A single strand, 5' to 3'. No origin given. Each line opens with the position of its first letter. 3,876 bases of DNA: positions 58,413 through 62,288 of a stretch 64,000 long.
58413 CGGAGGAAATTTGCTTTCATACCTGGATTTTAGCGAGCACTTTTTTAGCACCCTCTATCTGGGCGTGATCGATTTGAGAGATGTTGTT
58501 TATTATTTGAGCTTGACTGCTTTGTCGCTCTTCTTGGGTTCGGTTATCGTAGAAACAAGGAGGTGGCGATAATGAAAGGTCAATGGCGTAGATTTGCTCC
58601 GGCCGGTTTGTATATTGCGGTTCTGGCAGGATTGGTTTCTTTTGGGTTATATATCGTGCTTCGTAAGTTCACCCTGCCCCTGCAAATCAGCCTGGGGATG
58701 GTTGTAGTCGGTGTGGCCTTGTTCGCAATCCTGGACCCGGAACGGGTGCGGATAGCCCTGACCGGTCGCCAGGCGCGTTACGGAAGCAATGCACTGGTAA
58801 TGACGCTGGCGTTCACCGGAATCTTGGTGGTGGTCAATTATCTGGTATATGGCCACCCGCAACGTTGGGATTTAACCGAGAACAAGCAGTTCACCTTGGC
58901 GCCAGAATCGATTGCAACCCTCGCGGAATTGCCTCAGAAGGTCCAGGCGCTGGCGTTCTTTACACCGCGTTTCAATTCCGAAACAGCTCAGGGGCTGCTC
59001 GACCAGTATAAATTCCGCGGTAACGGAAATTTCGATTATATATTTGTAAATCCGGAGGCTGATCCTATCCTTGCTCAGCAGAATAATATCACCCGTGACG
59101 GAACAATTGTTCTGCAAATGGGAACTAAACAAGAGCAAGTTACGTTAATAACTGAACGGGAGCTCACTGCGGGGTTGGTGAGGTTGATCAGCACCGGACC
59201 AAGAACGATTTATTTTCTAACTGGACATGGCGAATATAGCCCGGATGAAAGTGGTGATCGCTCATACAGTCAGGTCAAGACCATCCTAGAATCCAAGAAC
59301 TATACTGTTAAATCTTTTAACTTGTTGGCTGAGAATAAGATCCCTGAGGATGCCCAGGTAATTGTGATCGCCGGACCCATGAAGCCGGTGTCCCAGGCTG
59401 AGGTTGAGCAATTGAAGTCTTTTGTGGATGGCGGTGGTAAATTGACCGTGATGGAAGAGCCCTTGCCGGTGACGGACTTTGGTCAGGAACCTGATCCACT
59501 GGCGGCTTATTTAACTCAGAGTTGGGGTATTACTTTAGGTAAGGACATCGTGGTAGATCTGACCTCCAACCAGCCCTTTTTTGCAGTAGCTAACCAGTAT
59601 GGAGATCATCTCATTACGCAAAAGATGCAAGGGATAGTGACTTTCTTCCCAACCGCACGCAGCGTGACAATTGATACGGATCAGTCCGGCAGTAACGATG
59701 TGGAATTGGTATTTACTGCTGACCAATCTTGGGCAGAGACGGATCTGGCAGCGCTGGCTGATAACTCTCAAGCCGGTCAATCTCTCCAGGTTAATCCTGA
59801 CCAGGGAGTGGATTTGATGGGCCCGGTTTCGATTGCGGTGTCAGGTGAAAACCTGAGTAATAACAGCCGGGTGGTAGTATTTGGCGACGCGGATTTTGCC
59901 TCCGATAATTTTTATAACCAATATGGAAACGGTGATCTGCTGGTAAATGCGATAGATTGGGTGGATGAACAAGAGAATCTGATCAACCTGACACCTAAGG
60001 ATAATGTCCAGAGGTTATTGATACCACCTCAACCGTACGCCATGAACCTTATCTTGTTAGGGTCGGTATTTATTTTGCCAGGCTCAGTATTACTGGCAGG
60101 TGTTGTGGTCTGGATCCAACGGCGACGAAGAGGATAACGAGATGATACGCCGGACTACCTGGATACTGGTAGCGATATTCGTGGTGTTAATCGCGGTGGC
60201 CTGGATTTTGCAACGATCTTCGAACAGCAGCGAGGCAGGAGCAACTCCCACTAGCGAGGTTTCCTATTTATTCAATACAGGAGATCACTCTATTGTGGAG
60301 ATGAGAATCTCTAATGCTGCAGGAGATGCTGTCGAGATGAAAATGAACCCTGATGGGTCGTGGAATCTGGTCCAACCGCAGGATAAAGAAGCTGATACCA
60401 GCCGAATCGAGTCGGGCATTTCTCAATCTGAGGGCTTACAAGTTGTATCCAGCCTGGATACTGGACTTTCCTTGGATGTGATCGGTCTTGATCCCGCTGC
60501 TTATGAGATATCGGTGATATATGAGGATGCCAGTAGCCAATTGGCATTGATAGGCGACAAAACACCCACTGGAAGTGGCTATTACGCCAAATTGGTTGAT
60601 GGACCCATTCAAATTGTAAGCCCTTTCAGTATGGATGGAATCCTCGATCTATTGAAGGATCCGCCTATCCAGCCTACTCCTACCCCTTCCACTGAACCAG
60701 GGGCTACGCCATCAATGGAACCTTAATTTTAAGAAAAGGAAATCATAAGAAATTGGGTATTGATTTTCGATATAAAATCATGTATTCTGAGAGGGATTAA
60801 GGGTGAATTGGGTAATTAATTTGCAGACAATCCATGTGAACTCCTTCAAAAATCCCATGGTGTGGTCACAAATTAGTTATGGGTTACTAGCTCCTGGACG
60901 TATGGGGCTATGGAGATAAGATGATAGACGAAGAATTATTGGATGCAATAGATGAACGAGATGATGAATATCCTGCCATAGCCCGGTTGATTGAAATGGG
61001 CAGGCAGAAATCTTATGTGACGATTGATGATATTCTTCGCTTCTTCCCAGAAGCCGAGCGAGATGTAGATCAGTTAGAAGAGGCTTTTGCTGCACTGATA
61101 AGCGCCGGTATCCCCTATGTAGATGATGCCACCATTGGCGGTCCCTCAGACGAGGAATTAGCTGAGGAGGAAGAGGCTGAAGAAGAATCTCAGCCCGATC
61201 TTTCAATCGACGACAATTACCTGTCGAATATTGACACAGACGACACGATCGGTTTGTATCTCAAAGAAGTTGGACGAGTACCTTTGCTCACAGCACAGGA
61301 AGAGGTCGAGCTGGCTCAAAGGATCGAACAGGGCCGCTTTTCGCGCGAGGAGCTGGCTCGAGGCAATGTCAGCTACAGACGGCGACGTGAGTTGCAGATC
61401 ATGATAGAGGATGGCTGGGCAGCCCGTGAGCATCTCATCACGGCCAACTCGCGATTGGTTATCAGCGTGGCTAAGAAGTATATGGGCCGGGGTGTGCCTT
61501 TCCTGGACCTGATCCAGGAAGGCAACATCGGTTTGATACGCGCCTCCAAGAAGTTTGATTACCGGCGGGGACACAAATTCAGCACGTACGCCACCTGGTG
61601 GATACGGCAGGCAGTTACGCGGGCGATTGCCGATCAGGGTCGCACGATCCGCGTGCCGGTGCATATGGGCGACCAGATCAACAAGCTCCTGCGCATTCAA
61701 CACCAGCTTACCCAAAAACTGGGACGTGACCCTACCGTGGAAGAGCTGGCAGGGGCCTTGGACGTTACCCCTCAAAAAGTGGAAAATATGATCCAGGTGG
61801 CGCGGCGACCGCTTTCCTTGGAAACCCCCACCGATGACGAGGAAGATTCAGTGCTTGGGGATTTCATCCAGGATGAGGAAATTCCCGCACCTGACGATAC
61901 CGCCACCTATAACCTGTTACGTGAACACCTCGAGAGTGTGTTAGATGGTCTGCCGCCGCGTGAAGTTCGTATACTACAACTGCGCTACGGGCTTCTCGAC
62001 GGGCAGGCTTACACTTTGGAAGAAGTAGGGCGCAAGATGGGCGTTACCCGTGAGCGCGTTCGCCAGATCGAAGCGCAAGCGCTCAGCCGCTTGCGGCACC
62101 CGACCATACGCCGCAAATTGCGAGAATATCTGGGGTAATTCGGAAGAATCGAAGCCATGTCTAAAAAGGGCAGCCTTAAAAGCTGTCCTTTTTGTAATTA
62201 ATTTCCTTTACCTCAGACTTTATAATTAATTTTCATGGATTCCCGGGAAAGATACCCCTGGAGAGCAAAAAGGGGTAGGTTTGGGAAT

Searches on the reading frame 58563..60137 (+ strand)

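Call 70: search_protein_families(library=pfam, proteins=[window:58563-60137:+], max_evalue=0.001)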
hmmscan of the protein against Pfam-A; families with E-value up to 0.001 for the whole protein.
window:58563-60137:+ (524 aa): 4 families
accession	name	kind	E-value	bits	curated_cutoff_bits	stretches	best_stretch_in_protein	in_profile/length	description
PF09822.16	ABC_transp_aux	-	3.2e-33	115.6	34.7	1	214-463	2-288/288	ABC-type uncharacterized transport system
PF23357.1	DUF7088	-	2.7e-09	37.6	27.8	1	106-180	1-79/105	Domain of unknown function (DUF7088)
PF23355.1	IFT52_GIFT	-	1.5e-06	27.9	27.2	1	242-331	25-109/246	IFT52 GIFT domain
PF14258.12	DUF4350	-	3.7e-06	27.8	30.4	1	235-462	9-179/181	Domain of unknown function (DUF4350)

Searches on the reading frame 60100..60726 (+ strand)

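Call 70: search_protein_families(library=pfam, proteins=[window:60100-60726:+], max_evalue=0.001)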
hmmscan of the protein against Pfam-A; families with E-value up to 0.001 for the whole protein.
window:60100-60726:+ (208 aa): 1 family
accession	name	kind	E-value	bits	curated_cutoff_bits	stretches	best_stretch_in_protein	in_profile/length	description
PF14238.11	DUF4340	-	5.5e-05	23.9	25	1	88-169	1-82/183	Domain of unknown function (DUF4340)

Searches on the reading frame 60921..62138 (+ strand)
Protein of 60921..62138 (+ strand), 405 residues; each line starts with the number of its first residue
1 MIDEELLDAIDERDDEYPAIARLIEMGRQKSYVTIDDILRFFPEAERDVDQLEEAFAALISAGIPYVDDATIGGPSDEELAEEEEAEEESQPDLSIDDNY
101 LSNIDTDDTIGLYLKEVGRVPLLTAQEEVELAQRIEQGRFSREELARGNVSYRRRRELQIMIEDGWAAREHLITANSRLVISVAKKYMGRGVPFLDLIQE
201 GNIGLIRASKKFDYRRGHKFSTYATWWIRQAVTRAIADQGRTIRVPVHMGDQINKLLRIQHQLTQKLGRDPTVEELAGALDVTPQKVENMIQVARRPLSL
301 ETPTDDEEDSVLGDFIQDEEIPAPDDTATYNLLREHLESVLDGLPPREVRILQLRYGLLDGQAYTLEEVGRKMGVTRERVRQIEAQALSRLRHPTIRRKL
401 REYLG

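Call 70: search_protein_families(library=pfam, proteins=[window:60921-62138:+], max_evalue=0.001)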
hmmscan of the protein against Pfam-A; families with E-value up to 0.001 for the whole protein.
window:60921-62138:+ (405 aa): 5 families
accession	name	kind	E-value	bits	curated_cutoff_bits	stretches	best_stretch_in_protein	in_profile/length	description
PF04539.22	Sigma70_r3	-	2.5e-25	88.8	25.3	1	252-326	2-76/78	Sigma-70 region 3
PF04542.20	Sigma70_r2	-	8.9e-23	80.3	24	1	172-242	1-71/71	Sigma-70 region 2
PF04545.22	Sigma70_r4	-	1.3e-19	69.9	24.1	1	340-393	1-50/50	Sigma-70, region 4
PF00140.25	Sigma70_r1_2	-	5.5e-16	58.7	22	1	108-140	1-33/34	Sigma-70 factor, region 1.2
PF03979.19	Sigma70_r1_1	-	1.9e-10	41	22.5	1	18-88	5-80/81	Sigma-70 factor, region 1.1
